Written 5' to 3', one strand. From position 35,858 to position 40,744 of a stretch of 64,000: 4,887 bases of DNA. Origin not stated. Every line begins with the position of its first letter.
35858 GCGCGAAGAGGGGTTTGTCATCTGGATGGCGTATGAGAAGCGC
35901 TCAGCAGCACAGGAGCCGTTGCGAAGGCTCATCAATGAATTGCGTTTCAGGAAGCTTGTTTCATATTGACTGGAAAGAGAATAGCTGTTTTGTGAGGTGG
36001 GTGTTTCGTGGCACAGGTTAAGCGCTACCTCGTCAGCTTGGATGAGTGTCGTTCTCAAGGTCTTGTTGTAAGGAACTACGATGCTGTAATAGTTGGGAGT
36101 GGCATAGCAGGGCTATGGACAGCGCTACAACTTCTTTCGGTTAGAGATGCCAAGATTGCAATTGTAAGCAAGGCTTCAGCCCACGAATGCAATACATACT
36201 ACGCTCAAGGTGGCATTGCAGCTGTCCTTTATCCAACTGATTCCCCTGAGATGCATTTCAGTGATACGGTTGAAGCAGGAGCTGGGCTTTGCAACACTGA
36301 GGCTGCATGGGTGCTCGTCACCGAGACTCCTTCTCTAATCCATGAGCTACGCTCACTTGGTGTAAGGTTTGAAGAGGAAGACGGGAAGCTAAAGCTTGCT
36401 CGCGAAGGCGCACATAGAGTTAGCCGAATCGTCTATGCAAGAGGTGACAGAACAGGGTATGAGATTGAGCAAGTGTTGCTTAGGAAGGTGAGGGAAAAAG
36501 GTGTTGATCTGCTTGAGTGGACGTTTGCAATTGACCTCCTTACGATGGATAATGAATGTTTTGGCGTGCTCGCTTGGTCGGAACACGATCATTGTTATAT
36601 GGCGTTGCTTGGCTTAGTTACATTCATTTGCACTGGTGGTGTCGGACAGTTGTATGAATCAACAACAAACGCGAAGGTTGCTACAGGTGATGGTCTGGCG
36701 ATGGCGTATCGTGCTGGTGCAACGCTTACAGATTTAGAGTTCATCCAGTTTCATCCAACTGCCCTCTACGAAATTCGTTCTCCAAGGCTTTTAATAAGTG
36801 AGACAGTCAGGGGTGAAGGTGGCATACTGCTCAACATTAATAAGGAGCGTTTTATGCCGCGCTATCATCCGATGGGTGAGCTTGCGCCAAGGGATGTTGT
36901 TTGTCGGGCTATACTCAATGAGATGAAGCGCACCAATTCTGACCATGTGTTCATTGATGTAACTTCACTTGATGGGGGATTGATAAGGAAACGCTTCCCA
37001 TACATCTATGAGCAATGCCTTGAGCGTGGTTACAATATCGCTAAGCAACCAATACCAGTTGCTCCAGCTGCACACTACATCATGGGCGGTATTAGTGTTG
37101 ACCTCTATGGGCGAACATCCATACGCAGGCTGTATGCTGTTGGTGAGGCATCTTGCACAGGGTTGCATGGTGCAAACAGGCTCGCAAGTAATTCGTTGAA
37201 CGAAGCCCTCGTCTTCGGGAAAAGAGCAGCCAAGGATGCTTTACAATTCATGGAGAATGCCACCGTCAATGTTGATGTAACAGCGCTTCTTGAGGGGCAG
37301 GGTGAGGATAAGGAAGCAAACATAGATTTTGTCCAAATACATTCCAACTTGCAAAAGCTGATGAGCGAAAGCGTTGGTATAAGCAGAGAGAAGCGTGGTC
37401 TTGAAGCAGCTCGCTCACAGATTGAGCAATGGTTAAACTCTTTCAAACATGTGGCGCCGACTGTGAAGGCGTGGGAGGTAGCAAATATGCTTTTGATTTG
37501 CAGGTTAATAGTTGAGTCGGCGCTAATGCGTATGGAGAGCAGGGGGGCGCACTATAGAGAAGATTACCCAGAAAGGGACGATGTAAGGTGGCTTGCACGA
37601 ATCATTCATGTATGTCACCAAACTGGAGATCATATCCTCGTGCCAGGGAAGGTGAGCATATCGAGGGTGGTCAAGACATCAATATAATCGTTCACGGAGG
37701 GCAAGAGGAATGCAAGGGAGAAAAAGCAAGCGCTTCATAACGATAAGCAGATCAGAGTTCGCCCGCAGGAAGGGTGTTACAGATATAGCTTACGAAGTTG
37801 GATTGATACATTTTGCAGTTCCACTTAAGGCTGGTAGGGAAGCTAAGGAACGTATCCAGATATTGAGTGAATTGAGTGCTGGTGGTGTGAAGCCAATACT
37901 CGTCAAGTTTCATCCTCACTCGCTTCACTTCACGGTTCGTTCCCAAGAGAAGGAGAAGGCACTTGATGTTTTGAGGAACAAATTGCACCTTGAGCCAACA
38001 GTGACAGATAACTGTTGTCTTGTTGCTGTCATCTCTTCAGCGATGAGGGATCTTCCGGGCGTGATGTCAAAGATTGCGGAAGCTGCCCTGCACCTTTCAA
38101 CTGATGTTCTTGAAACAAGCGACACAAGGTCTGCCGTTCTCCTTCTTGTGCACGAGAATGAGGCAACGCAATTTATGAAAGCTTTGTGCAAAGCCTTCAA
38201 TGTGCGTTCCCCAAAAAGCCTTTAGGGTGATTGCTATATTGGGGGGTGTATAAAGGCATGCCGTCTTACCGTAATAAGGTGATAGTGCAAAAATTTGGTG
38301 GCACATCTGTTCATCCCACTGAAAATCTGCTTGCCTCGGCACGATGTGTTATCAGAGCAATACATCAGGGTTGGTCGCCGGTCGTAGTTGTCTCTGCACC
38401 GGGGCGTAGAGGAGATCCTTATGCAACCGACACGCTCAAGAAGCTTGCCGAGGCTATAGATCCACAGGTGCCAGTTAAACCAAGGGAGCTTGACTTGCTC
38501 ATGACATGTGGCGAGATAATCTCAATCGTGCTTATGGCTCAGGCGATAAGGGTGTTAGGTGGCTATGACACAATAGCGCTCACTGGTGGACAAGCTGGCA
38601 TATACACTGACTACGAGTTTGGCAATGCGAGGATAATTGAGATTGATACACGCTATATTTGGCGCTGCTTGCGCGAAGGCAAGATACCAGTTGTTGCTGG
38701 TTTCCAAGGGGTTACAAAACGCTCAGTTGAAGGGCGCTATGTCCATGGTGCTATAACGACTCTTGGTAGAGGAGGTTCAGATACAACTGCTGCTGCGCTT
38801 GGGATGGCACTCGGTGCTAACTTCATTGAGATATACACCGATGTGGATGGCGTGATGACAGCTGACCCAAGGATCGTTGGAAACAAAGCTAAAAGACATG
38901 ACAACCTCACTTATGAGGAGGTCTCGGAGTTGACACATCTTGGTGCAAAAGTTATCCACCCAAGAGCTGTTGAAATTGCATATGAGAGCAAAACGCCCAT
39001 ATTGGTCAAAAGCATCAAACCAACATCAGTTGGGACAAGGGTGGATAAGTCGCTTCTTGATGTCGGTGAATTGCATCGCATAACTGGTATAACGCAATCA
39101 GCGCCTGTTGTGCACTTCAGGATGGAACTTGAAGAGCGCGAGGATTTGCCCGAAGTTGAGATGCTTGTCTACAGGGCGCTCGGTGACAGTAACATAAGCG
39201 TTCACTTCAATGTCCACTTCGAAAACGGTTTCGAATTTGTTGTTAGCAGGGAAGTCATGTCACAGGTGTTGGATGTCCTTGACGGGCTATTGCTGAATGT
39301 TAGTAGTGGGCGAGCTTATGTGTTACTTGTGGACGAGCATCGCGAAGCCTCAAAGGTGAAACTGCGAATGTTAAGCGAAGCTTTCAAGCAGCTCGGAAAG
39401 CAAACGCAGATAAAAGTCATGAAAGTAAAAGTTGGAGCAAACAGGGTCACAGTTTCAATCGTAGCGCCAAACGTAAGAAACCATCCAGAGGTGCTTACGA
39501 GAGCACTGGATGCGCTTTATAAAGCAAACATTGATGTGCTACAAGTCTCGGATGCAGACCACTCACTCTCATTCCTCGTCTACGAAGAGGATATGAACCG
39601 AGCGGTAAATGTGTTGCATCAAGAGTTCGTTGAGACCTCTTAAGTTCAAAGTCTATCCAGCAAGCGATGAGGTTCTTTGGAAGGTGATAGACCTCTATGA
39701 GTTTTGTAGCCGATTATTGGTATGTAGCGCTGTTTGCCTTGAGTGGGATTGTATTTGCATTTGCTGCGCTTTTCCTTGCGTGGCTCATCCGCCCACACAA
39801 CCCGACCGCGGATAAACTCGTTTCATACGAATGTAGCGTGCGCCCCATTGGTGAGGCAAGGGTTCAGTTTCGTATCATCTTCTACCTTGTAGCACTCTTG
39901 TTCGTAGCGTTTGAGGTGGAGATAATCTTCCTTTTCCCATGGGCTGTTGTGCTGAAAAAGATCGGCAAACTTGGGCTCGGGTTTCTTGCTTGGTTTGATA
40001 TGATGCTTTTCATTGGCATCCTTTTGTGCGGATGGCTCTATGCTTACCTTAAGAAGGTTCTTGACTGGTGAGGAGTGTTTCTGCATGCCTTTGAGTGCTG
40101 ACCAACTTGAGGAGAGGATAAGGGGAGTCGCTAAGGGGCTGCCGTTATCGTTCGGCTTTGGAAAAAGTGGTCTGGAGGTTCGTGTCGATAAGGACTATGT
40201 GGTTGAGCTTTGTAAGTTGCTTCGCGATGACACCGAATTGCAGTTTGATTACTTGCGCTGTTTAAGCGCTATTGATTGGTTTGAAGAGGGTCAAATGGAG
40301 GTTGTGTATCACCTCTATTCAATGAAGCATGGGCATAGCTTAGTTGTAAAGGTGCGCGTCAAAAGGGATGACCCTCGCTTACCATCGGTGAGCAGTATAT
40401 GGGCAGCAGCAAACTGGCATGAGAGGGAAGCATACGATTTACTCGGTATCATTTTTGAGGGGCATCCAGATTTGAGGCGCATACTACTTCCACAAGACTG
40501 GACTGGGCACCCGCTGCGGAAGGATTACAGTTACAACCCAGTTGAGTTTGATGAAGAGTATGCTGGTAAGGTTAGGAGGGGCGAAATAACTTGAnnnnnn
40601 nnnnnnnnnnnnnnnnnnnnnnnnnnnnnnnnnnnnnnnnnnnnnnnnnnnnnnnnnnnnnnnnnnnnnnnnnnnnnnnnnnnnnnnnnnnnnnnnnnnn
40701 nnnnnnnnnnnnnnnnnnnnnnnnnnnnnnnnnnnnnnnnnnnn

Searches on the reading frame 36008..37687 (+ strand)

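Call 57: search_protein_families(library=pfam, proteins=[window:36008-37687:+], max_evalue=0.00001)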
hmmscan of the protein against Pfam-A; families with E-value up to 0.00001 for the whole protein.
window:36008-37687:+ (559 aa): 4 families
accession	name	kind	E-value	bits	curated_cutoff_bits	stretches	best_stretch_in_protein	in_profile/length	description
PF00890.30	FAD_binding_2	-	9.8e-90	302.1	20.4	1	25-397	1-414/414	FAD binding domain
PF02910.25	Succ_DH_flav_C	-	2.3e-22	79.7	20.8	1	445-539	1-105/130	Fumarate reductase flavoprotein C-term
PF01266.30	DAO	-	8.7e-09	35.8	27.9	1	25-163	1-126/353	FAD dependent oxidoreductase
PF07992.20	Pyr_redox_2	-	2.1e-06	27.8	26.1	0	24-59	1-31/291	Pyridine nucleotide-disulphide oxidoreductase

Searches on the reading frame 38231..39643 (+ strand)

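Call 57: search_protein_families(library=pfam, proteins=[window:38231-39643:+], max_evalue=0.00001)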
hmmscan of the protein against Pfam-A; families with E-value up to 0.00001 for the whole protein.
window:38231-39643:+ (470 aa): 3 families
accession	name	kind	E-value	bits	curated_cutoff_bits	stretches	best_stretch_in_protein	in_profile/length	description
PF00696.33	AA_kinase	-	1.6e-42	146.3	24.9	1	16-261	1-234/234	Amino acid kinase family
PF22468.2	ACT_9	-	1e-14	54.5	27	1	408-466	1-61/61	ACT domain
PF13840.12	ACT_7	-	2.8e-10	40.3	27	1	406-464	7-65/65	ACT domain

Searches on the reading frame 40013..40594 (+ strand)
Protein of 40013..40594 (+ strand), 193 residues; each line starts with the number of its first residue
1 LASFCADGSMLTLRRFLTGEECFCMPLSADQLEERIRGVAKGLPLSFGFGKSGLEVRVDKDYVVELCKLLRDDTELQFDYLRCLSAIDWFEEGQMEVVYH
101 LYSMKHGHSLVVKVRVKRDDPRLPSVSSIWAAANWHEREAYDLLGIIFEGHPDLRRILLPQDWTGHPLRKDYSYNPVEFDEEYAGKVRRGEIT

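Call 57: search_protein_families(library=pfam, proteins=[window:40013-40594:+], max_evalue=0.00001)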
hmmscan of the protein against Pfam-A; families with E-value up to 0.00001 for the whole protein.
window:40013-40594:+ (193 aa): 1 family
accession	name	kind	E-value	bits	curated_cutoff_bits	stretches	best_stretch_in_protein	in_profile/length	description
PF00329.25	Complex1_30kDa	-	2.9e-50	170.4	22.5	1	56-175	1-121/124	Respiratory-chain NADH dehydrogenase, 30 Kd subunit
